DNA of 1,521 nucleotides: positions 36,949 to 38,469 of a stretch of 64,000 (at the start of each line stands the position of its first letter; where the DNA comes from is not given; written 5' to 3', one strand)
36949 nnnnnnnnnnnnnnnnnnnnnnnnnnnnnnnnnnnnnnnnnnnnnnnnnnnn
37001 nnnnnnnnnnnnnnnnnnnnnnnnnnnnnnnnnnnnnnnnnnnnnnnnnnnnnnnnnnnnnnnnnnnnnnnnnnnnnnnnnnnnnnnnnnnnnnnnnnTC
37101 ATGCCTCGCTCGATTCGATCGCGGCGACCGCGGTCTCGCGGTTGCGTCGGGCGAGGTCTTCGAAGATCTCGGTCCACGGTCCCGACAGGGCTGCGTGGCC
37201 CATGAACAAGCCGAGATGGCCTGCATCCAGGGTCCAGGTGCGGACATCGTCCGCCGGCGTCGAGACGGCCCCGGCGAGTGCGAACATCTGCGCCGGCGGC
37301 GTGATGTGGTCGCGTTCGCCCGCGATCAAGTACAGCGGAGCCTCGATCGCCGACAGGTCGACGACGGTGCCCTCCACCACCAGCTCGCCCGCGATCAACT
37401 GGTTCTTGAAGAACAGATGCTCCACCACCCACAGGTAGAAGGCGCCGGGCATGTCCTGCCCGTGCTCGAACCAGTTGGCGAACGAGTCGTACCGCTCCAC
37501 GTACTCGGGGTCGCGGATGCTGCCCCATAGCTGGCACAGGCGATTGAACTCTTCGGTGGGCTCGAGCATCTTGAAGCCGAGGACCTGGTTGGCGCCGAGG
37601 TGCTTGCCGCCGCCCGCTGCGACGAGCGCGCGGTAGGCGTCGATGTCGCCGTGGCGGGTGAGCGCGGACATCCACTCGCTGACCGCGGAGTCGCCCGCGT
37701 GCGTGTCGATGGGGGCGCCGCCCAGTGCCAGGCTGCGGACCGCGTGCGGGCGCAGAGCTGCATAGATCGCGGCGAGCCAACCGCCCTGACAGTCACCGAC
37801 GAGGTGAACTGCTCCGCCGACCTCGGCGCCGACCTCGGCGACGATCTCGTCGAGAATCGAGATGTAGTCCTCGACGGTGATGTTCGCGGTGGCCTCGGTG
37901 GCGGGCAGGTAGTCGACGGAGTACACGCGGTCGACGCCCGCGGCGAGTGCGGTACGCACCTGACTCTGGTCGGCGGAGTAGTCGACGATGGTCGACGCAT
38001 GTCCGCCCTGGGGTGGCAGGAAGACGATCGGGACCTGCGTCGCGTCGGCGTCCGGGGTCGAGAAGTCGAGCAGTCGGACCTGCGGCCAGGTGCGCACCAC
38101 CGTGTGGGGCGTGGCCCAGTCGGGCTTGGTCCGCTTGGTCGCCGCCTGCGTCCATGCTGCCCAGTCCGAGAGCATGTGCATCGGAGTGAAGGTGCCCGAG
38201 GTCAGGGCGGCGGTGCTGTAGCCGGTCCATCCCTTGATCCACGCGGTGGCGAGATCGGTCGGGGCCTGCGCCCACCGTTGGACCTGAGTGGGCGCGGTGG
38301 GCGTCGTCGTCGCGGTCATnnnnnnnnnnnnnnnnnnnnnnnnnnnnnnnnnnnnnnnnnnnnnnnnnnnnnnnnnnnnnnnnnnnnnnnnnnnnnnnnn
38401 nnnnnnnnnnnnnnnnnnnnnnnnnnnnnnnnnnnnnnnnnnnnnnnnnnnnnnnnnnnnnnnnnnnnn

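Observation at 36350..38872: Second MLDSR-like regulator heading a PHA-type enzyme and 3-hydroxybutyrate dehydrogenase: a possible storage-carbon regulon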

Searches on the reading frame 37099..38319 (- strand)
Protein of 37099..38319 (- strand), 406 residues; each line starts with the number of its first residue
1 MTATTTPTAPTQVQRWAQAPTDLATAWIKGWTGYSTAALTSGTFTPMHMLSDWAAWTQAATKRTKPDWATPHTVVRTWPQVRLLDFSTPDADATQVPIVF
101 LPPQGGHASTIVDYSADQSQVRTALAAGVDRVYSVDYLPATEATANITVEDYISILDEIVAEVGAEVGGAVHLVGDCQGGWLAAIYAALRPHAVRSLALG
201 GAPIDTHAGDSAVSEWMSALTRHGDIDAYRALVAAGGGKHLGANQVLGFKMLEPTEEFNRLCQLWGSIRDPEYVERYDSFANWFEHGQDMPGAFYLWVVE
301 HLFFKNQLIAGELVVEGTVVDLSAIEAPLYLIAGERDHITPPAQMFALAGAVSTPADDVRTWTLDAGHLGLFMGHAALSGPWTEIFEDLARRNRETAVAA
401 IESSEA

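Call 3: search_protein_families(library=pfam, proteins=[window:37099-38319:-], max_evalue=0.01)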
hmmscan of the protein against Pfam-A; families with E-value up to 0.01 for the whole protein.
window:37099-38319:- (406 aa): 5 families
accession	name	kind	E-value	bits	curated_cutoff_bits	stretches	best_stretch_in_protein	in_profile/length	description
PF11339.14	DUF3141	-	1.9e-25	90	29.7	1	81-360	54-332/582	Protein of unknown function (DUF3141)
PF06850.17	PHB_depo_C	-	3.1e-09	37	27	1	270-375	77-185/203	PHB de-polymerase C-terminus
PF00561.26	Abhydrolase_1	-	3.6e-07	30.5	25.8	1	169-356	69-227/245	alpha/beta hydrolase fold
PF12146.15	Hydrolase_4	-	0.00019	21.2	27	0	147-220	57-126/239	Serine aminopeptidase, S33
PF07859.19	Abhydrolase_3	-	0.0041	17.3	25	1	130-188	30-90/210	alpha/beta hydrolase fold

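Call 14: search_protein_families(library=ncbifam, proteins=[window:37099-38319:-], max_evalue=0.01)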
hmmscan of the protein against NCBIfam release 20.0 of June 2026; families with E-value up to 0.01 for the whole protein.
window:37099-38319:- (406 aa): 8 families
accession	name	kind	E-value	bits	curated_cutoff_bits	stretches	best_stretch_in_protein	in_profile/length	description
TIGR01836.1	PHA_synth_III_C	subfamily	6.6e-38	130.6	365.3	1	70-377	37-335/350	class III poly(R)-hydroxyalkanoic acid synthase subunit PhaC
TIGR01849.1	PHB_depoly_PhaZ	subfamily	7e-17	61.2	300.75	1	67-375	72-389/406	polyhydroxyalkanoate depolymerase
NF005898.0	PRK07868.1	equivalog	1.2e-16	59.7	925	1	69-386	37-355/994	acyl-CoA synthetase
TIGR01838.1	PHA_synth_I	subfamily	2.7e-16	59.1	622.65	2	283-355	372-444/532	class I poly(R)-hydroxyalkanoic acid synthase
TIGR01839.1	PHA_synth_II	subfamily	3.7e-09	35.2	855.4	2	283-346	398-461/560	class II poly(R)-hydroxyalkanoic acid synthase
NF051488.1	bifunc_PcaDC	exception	2.1e-05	23.8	390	0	321-354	188-221/375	bifunctional 3-oxoadipate enol-lactonase/4-carboxymuconolactone decarboxylase PcaDC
NF011457.0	PRK14875.1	equivalog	2.4e-05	23.5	307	1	121-199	151-228/372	acetoin dehydrogenase dihydrolipoyllysine-residue acetyltransferase subunit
TIGR02427.1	protocat_pcaD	equivalog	0.00021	20.8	255.85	1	322-369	189-233/251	3-oxoadipate enol-lactonase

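Call 15: find_homologous_proteins(query=window:37099-38319:-)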
Query window:37099-38319:- (406 aa): 1907 proteins with E <= 0.001 among 8000 candidates; the best 120 are listed.
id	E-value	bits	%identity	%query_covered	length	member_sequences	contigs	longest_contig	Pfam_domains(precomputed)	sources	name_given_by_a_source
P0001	3.3e-272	921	100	100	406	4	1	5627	PF06850.18,PF11339.15,PF00561.27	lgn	-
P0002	2.1e-216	737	82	96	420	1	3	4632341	PF06850.18,PF11339.15,PF00561.27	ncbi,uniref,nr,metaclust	ncbi:alpha/beta fold hydrolase [Gordonia hydrophobica]|uniref:DUF3141 domain-containing protein n=1 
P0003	1.2e-148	514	63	89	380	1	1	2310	PF06850.18,PF11339.15,PF00561.27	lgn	-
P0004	2.7e-146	506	59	95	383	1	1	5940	PF06850.18,PF11339.15,PF00561.27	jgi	jgi:poly(3-hydroxyalkanoate) synthetase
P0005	2.3e-143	496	55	98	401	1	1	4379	PF06850.18,PF11339.15,PF00561.27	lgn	-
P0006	5.0e-143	495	59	95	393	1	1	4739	PF06850.18,PF11339.15,PF00561.27,PF12146.16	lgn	-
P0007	4.5e-141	489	56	96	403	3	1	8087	PF06850.18,PF11339.15,PF00561.27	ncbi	ncbi:MAG: alpha/beta fold hydrolase [Allobranchiibius sp.]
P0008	2.2e-137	477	55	94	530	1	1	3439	PF06850.18,PF11339.15,PF07382.17,PF00561.27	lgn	-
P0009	3.0e-137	476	55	97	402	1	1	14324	PF06850.18,PF11339.15,PF00561.27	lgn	-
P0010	8.2e-137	475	57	92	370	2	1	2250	PF06850.18,PF11339.15,PF00561.27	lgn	-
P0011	2.2e-136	473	56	98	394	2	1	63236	PF06850.18,PF11339.15,PF00561.27,PF12146.16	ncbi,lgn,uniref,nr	ncbi:alpha/beta fold hydrolase [Gordonia sp. TBRC 11910]|uniref:Alpha/beta fold hydrolase n=1 Tax=Go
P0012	6.9e-136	472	55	93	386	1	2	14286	PF06850.18,PF11339.15,PF00561.27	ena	-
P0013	9.6e-136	471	67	79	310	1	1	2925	PF06850.18,PF12697.14,PF11339.15,PF00561.27,PF12146.16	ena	-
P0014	1.9e-135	470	55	96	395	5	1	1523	PF06850.18,PF11339.15,PF00561.27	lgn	-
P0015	2.7e-134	466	54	98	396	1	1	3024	PF06850.18,PF11339.15,PF00561.27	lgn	-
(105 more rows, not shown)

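Call 17: find_related_loci(query=window:37099-38319:-, collection=genome_contigs, flank=4000)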
Query window:37099-38319:- (406 aa) in genome_contigs; peptide patterns used: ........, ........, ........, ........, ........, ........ (x = any residue, [..] = any of these).
291 stretches matched a pattern; 264 encode a relative of the query (tblastn E <= 1e-3); the best 80 are kept; 80 distinct loci.
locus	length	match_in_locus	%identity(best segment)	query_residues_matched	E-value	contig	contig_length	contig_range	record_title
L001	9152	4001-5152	82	8-395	0e+0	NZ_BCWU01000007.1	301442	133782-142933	Gordonia hydrophobica NBRC 16057, whole genome shotgun sequence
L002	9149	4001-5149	56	4-390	2e-144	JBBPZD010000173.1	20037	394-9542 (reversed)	MAG: Actinomycetales bacterium isolate bin.29 bin.29_S7Ck141_87054_length_20037_cov_10.0000, whole genome shotgun sequen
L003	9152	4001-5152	55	4-403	3e-140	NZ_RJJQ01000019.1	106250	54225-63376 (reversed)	Flexivirga caeni strain BO-16 contig_19, whole genome shotgun sequence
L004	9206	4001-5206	56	1-403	5e-139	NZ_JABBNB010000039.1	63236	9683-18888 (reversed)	Gordonia asplenii strain TBRC 11910 39, whole genome shotgun sequence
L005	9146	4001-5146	56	5-394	9e-137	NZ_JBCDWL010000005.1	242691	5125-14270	Gordonia aichiensis strain H52 NODE_5_length_242691_cov_46.788695, whole genome shotgun sequence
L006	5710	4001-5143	55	8-393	1e-130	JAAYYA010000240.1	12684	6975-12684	MAG: Actinomycetales bacterium isolate AS06rmzACSIP_198 213533_AS06, whole genome shotgun sequence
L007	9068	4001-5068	53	30-390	1e-120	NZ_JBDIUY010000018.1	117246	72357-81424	Brevibacterium litoralis strain GXQ1321 contig18, whole genome shotgun sequence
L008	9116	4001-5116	51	17-394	3e-120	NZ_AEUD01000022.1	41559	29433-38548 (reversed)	Gordonia neofelifaecis NRRL B-59395 Scaffold22, whole genome shotgun sequence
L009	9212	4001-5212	47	3-401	2e-119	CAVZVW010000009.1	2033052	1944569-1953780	MAG: uncultured Actinomycetota bacterium isolate MFD02134.bin.2.204 genome assembly, contig: contig_5077, whole genome s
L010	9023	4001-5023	54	45-394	1e-117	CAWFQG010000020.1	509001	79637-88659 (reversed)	MAG: uncultured Actinomycetota bacterium isolate MFD05841.bin.1.269 genome assembly, contig: contig_32805, whole genome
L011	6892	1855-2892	54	37-387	9e-118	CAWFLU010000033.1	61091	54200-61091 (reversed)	MAG: uncultured Alphaproteobacteria bacterium isolate MFD06298.bin.1.211 genome assembly, contig: contig_9387, whole gen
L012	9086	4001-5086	51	22-386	9e-117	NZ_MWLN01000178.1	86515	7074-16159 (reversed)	Kineosporia sp. A_224 strain A 224 EDJALFJO_178, whole genome shotgun sequence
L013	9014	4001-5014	54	45-387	5e-117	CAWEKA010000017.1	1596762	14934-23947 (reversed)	MAG: uncultured Actinomycetota bacterium isolate MFD05942.bin.1.463 genome assembly, contig: contig_579, whole genome sh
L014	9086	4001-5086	51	22-386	3e-116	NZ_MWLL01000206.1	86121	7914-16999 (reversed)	Kineosporia sp. R_H_3 ECOMGDLI_206, whole genome shotgun sequence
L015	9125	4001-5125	50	8-387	9e-116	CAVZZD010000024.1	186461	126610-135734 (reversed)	MAG: uncultured Actinomycetota bacterium isolate MFD03975.bin.2.193 genome assembly, contig: contig_57946, whole genome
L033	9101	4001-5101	48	22-393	4e-108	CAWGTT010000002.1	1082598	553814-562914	MAG: uncultured Actinomycetota bacterium isolate MFD09779.bin.1.200 genome assembly, contig: contig_16575, whole genome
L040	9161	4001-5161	45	1-395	1e-106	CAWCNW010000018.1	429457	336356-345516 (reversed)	MAG: uncultured Actinomycetota bacterium isolate MFD09368.bin.1.229 genome assembly, contig: contig_19854, whole genome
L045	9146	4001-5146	47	5-386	7e-106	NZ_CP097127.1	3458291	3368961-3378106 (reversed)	Conexibacter sp. S30A1 chromosome, complete genome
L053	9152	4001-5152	48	1-392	1e-104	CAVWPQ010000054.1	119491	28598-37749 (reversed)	MAG: uncultured Actinomycetota bacterium isolate MFD05442.bin.3.542 genome assembly, contig: contig_7752, whole genome s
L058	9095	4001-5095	48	23-393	9e-107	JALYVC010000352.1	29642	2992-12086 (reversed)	MAG: Actinomycetota bacterium isolate LAG bin33 SD1463-65_k127_771985, whole genome shotgun sequence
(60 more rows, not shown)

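Call 30: search_protein_families(library=pfam, proteins=[L033:2484-2783:+, L045:3559-3918:+, L045:1616-2665:+, L045:1160-1612:+, L045:2638-3540:+, L045:5544-6308:-, L002:1571-3601:+, L033:5782-8022:+, L058:5565-6284:-, L058:6251-8176:-], max_evalue=0.001)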
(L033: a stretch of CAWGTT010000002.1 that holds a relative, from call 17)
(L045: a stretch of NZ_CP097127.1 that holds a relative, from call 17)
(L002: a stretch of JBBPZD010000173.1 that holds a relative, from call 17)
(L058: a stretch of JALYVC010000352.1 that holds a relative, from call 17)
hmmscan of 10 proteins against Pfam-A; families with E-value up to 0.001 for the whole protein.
L033:2484-2783:+ (99 aa): 0 families

L045:3559-3918:+ (119 aa): 0 families

L045:1616-2665:+ (349 aa): 3 families
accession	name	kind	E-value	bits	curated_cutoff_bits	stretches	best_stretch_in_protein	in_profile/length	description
PF00561.26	Abhydrolase_1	-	8.2e-13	49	25.8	1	80-304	19-220/245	alpha/beta hydrolase fold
PF07167.19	PhaC_N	-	0.00013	22.1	23.7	1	29-84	117-173/173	Poly-beta-hydroxybutyrate polymerase (PhaC) N-terminus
PF06850.17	PHB_depo_C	-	0.00013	22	27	1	251-343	102-199/203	PHB de-polymerase C-terminus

L045:1160-1612:+ (150 aa): 0 families

L045:2638-3540:+ (300 aa): 5 families
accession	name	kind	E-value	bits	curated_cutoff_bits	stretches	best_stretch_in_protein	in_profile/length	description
PF13561.12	adh_short_C2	-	1.6e-58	198.6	27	1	56-298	6-235/236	Enoyl-(Acyl carrier protein) reductase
PF00106.31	adh_short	-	5.6e-55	186.3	26.6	1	48-252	2-193/195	short chain dehydrogenase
PF08659.16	KR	-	3.2e-20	73.2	22.6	1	50-201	4-154/180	KR domain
PF01370.27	Epimerase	-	4.2e-05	23.5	20.9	1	50-239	2-176/240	NAD dependent epimerase/dehydratase family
PF23441.1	SDR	-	0.0001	22.2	27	1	126-298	92-255/258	SDR-like rossmann domain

L045:5544-6308:- (254 aa): 5 families
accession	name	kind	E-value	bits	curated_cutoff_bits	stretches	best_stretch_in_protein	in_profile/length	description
PF00106.31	adh_short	-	9.1e-41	139.9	26.6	1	13-193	2-193/195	short chain dehydrogenase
PF13561.12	adh_short_C2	-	2.2e-40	139.2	27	1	18-252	1-236/236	Enoyl-(Acyl carrier protein) reductase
PF23441.1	SDR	-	1.4e-07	31.6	27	1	57-200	69-212/258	SDR-like rossmann domain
PF01370.27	Epimerase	-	9.3e-07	28.9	20.9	1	14-103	1-90/240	NAD dependent epimerase/dehydratase family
PF08659.16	KR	-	1.3e-06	28.9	22.6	0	55-161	59-161/180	KR domain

L002:1571-3601:+ (676 aa): 2 families
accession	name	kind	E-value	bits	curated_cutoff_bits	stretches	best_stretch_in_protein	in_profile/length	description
PF07167.19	PhaC_N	-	3.7e-54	183.5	23.7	1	187-356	1-173/173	Poly-beta-hydroxybutyrate polymerase (PhaC) N-terminus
PF00561.26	Abhydrolase_1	-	1.5e-11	44.9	25.8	1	358-599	25-244/245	alpha/beta hydrolase fold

L033:5782-8022:+ (746 aa): 11 families
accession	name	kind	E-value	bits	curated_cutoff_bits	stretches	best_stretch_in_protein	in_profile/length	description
PF02754.22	CCG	-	2.6e-36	124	20.6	2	617-704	1-84/85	Cysteine-rich domain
PF13187.11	Fer4_9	-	6.7e-10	39.3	27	1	291-411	2-50/52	4Fe-4S dicluster domain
PF13183.11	Fer4_8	-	5.2e-07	30.5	27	1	289-412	3-68/68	4Fe-4S dicluster domain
PF12838.12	Fer4_7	-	5.5e-07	30.4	27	0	396-412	36-52/52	4Fe-4S dicluster domain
PF13237.11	Fer4_10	-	6.7e-07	29.6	25.5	1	286-409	4-53/53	4Fe-4S dicluster domain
PF12797.12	Fer4_2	-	5.4e-06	26.5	24.5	1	283-303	2-22/22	4Fe-4S binding domain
PF00037.32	Fer4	-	7.2e-06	26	21.1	0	398-411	8-21/24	4Fe-4S binding domain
PF13534.11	Fer4_17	-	1.3e-05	26.1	22.2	0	397-412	45-60/61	4Fe-4S dicluster domain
PF12800.12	Fer4_4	-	2.9e-05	24.5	24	0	289-304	2-17/17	4Fe-4S binding domain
PF13484.11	Fer4_16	-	9.1e-05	23.6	30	0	291-309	2-20/66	4Fe-4S double cluster binding domain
PF25160.1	LdpA_Fe-S-bd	-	0.00063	19.9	27.6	0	290-303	27-40/49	LdpA Fe-S cluster-binding domain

L058:5565-6284:- (239 aa): 1 family
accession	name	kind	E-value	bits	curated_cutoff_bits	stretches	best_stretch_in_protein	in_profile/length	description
PF01184.24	Gpr1_Fun34_YaaH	-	1.5e-55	188.5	25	1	52-236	16-205/207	GPR1/FUN34/yaaH family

L058:6251-8176:- (641 aa): 2 families
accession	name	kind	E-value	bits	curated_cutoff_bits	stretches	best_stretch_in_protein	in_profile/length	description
PF00501.34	AMP-binding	-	5e-81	272.9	29.9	1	119-496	2-384/384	AMP-binding enzyme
PF13193.12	AMP-binding_C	-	7.5e-22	78.5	24.5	1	546-621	1-76/76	AMP-binding enzyme C-terminal domain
